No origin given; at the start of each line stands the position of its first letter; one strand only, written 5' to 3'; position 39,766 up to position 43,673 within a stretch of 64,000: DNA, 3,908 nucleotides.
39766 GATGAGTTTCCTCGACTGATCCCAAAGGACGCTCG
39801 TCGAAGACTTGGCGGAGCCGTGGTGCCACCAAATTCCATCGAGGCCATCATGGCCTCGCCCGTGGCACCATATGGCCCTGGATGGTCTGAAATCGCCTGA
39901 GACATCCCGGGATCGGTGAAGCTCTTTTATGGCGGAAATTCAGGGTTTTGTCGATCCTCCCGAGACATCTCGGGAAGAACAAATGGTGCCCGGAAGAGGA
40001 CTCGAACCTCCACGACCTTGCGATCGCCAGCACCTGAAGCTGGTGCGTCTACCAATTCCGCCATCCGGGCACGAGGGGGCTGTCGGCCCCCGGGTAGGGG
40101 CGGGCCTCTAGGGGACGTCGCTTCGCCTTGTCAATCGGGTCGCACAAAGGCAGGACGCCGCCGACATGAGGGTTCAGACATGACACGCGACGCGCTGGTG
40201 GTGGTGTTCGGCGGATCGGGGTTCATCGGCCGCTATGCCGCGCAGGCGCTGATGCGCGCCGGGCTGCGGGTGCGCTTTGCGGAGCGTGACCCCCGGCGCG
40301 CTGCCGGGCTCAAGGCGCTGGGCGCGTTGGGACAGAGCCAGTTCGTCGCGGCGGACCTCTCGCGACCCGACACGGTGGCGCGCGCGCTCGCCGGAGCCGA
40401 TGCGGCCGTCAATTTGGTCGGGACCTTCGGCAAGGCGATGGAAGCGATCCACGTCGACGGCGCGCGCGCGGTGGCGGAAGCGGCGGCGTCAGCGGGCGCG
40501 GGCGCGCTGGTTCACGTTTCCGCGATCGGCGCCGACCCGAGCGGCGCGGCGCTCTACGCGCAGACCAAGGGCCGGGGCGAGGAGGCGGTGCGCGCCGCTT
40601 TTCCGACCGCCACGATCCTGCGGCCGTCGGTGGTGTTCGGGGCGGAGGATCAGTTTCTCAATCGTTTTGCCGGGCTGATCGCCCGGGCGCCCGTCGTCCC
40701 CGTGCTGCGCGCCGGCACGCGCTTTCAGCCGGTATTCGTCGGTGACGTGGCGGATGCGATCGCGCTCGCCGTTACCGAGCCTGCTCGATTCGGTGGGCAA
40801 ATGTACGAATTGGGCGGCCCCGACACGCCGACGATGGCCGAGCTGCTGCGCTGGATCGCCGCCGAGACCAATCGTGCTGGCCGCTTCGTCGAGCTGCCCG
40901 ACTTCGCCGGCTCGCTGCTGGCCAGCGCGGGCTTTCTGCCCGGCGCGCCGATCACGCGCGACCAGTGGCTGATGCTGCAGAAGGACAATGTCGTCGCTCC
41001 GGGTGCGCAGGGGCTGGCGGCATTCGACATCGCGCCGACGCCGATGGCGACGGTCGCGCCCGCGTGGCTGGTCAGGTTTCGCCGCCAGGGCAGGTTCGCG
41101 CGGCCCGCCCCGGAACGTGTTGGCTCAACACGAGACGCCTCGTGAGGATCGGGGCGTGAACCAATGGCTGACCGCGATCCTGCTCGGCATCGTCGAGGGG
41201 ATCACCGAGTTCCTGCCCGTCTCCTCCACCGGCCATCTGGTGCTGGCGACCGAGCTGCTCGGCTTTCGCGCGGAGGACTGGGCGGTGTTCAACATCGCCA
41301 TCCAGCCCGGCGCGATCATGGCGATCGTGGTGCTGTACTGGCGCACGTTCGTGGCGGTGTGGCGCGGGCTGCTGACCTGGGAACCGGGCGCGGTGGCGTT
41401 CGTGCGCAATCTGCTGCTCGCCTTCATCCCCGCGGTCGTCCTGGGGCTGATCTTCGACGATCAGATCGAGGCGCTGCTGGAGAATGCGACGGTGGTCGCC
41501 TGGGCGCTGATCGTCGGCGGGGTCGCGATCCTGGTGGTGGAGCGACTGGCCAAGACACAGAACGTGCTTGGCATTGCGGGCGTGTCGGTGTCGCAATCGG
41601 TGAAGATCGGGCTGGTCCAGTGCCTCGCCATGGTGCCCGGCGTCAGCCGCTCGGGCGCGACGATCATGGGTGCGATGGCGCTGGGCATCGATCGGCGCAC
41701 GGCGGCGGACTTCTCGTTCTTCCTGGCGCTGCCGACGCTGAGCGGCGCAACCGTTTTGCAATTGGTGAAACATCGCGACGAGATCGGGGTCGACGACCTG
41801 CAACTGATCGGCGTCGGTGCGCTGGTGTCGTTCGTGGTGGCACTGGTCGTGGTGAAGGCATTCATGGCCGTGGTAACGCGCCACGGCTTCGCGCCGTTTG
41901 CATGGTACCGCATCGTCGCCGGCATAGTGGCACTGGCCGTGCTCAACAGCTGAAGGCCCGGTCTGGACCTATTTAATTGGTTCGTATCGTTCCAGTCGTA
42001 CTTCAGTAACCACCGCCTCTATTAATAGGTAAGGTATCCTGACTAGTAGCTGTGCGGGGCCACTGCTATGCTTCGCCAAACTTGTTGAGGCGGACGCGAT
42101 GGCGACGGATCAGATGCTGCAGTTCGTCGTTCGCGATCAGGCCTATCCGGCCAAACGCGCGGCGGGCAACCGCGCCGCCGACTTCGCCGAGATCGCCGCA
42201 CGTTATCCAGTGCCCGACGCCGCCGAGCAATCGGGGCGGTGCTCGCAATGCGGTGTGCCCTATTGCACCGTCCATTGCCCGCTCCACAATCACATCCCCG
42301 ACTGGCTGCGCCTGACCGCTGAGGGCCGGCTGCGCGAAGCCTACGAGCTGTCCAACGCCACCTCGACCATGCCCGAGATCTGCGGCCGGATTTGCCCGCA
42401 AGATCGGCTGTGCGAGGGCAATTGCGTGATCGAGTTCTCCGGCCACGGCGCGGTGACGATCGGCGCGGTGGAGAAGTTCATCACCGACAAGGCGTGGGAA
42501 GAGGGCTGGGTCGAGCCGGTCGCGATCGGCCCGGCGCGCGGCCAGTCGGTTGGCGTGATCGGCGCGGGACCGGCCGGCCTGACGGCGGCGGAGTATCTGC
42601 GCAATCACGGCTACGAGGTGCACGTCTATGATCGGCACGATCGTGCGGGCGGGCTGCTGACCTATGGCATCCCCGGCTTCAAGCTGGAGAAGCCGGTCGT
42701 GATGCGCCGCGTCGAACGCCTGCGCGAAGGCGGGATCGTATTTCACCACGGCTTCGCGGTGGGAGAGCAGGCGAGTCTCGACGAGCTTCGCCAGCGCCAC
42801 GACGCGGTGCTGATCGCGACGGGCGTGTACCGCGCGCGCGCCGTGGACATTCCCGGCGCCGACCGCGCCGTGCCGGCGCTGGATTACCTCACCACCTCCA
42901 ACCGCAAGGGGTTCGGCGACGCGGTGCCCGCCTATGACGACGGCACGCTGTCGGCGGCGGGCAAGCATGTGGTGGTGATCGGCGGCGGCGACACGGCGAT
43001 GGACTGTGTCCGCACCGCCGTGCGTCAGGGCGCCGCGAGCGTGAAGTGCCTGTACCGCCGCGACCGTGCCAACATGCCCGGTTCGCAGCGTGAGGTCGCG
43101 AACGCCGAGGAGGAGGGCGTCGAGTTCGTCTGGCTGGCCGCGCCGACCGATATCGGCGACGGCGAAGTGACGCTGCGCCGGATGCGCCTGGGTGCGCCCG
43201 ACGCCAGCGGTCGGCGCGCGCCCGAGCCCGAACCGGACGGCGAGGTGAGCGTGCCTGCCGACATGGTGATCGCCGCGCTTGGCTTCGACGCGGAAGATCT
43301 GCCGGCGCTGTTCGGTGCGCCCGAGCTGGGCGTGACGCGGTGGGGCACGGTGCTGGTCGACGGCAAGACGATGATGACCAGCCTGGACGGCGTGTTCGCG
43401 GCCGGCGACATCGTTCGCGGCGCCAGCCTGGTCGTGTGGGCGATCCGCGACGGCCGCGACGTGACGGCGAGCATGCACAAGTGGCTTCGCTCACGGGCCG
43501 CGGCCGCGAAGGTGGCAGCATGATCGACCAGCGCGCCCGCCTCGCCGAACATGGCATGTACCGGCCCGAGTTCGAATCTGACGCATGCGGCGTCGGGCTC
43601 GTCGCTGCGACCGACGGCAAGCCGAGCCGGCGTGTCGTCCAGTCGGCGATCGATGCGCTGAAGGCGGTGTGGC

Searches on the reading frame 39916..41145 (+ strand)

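Call 3: search_protein_families(library=pfam, proteins=[window:39916-41145:+])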
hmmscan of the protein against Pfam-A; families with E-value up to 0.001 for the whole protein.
window:39916-41145:+ (409 aa): 7 families
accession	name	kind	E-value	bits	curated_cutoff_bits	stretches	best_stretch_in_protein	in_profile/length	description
PF01370.27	Epimerase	-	1.1e-16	61.4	20.9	1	95-300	1-240/240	NAD dependent epimerase/dehydratase family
PF13460.12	NAD_binding_10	-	6.1e-14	52.7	27.2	1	99-239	1-145/184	NAD(P)H-binding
PF01073.25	3Beta_HSD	-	2.2e-12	47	22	1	96-206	1-119/280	3-beta hydroxysteroid dehydrogenase/isomerase family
PF04321.23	RmlD_sub_bind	-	1.7e-11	44.2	27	1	95-320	3-233/287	RmlD substrate binding domain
PF05368.20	NmrA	-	1.2e-08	35.3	27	1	93-328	3-244/298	NmrA-like family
PF00106.31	adh_short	-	5.9e-05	23.1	26.6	1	95-165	3-75/195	short chain dehydrogenase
PF03435.24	Sacchrp_dh_NADP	-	0.00021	22.1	25.1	1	95-176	1-86/129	Saccharopine dehydrogenase NADP binding domain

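Call 92: search_protein_families(library=ncbifam, proteins=[window:39916-41145:+], max_evalue=0.01)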
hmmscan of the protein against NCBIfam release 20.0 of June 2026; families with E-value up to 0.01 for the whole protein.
window:39916-41145:+ (409 aa): 17 families
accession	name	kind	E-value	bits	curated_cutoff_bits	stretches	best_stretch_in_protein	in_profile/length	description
TIGR03466.1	HpnA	hypoth_equivalog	7.8e-11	41.4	367.65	1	95-205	3-115/327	hopanoid-associated sugar epimerase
TIGR01214.1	rmlD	equivalog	3.2e-09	36.3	224.05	1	95-288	2-199/285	dTDP-4-dehydrorhamnose reductase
NF042422.1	oxyalk_red_OleD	equivalog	6.8e-08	32.2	580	1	95-205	3-112/329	2-alkyl-3-oxoalkanoate reductase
TIGR01777.1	yfcH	hypoth_equivalog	4.7e-05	23.1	207.35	1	95-205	1-114/292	TIGR01777 family oxidoreductase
NF042423.1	oxyalk_red_Shew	equivalog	7e-05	22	580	1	94-203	10-118/331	2-alkyl-3-oxoalkanoate reductase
TIGR01746.1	Thioester-redct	subfamily_domain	0.00016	21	213.35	0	210-339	162-301/371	thioester reductase domain-containing protein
NF005449.0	PRK07041.1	equivalog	0.00018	21.5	257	1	91-189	6-109/240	SDR family oxidoreductase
NF050030.1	thlkprotThyD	equivalog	0.00056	19.2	400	1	95-170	3-78/305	thylakoid membrane protein ThyD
NF006565.0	PRK09072.1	equivalog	0.00066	19.3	238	1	92-161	5-74/265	SDR family oxidoreductase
NF005594.0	PRK07326.1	equivalog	0.0014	18.2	271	1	91-162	5-77/237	SDR family oxidoreductase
NF006121.0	PRK08265.1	subfamily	0.0017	17.9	294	1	94-164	9-78/263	short chain dehydrogenase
NF005559.1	PRK07231.1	subfamily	0.0023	17.5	215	0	92-175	4-95/249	glucose 1-dehydrogenase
NF005495.0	PRK07109.1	subfamily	0.0032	16.8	264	1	89-163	5-78/334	SDR family oxidoreductase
NF004845.0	PRK06196.1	subfamily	0.0035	16.7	414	1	86-159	24-94/320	oxidoreductase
NF005539.0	PRK07201.1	equivalog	0.0059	15.4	549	0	96-206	4-127/657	SDR family oxidoreductase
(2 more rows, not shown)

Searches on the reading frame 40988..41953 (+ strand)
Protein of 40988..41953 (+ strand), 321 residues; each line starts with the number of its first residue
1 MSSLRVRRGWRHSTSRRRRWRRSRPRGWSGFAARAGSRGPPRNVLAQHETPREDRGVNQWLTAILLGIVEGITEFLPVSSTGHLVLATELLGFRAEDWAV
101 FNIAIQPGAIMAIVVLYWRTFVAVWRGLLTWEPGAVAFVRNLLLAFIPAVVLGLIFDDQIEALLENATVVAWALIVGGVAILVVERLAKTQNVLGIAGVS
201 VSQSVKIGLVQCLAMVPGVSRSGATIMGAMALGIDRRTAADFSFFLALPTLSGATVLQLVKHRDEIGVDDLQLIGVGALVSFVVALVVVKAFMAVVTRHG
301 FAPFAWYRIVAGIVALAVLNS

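Call 3: search_protein_families(library=pfam, proteins=[window:40988-41953:+])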
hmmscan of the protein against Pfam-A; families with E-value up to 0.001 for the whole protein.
window:40988-41953:+ (321 aa): 1 family
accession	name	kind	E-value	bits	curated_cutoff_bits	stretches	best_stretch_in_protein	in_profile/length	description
PF02673.24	BacA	-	9.5e-80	268.4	33.4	1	63-314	1-257/257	Bacitracin resistance protein BacA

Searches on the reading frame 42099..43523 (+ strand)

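Call 53: search_protein_families(library=pfam, proteins=[window:42099-43523:+])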
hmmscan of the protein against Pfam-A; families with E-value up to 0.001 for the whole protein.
window:42099-43523:+ (474 aa): 14 families
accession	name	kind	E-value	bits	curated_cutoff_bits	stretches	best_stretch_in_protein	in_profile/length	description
PF14691.11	Fer4_20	-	1e-35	122.4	25.8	1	26-136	2-112/113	Dihydroprymidine dehydrogenase domain II, 4Fe-4S cluster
PF07992.20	Pyr_redox_2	-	8.3e-32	111.2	26.1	1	151-452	3-291/291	Pyridine nucleotide-disulphide oxidoreductase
PF00070.33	Pyr_redox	-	8.3e-12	45.9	22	2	151-183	2-34/82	Pyridine nucleotide-disulphide oxidoreductase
PF13450.12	NAD_binding_8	-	4.1e-11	43.4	21.9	1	153-193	1-42/68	NAD(P)-binding Rossmann-like domain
PF13738.12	Pyr_redox_3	-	4.5e-10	39.7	30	1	285-436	161-305/305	Pyridine nucleotide-disulphide oxidoreductase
PF03486.20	HI0933_like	-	8.1e-06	25.9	50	1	151-184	3-36/244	HI0933-like protein Rossmann domain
PF01494.25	FAD_binding_3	-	1.8e-05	24.5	22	1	150-182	3-35/349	FAD binding domain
PF01262.27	AlaDh_PNT_C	-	2.2e-05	24.4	23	0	149-181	29-61/214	Alanine dehydrogenase/PNT, C-terminal domain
PF21799.2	MurD-like_N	-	2.7e-05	24.8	27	0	150-182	2-34/88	Mur ligase MurD-like, N-terminal domain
PF13241.12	NAD_binding_7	-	6.4e-05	23.9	22.1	0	285-317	4-35/104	Putative NAD(P)-binding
PF02826.25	2-Hacid_dh_C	-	0.00013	21.9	25.1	1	129-183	19-71/178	D-isomer specific 2-hydroxyacid dehydrogenase, NAD binding domain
PF01266.30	DAO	-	0.00025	21.1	27.9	1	151-184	2-35/353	FAD dependent oxidoreductase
PF01946.23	Thi4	-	0.00033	20.4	26.2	0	151-203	20-71/235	Thi4 family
PF01593.30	Amino_oxidase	-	0.00039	20.3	19.8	1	159-186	2-29/443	Flavin containing amine oxidoreductase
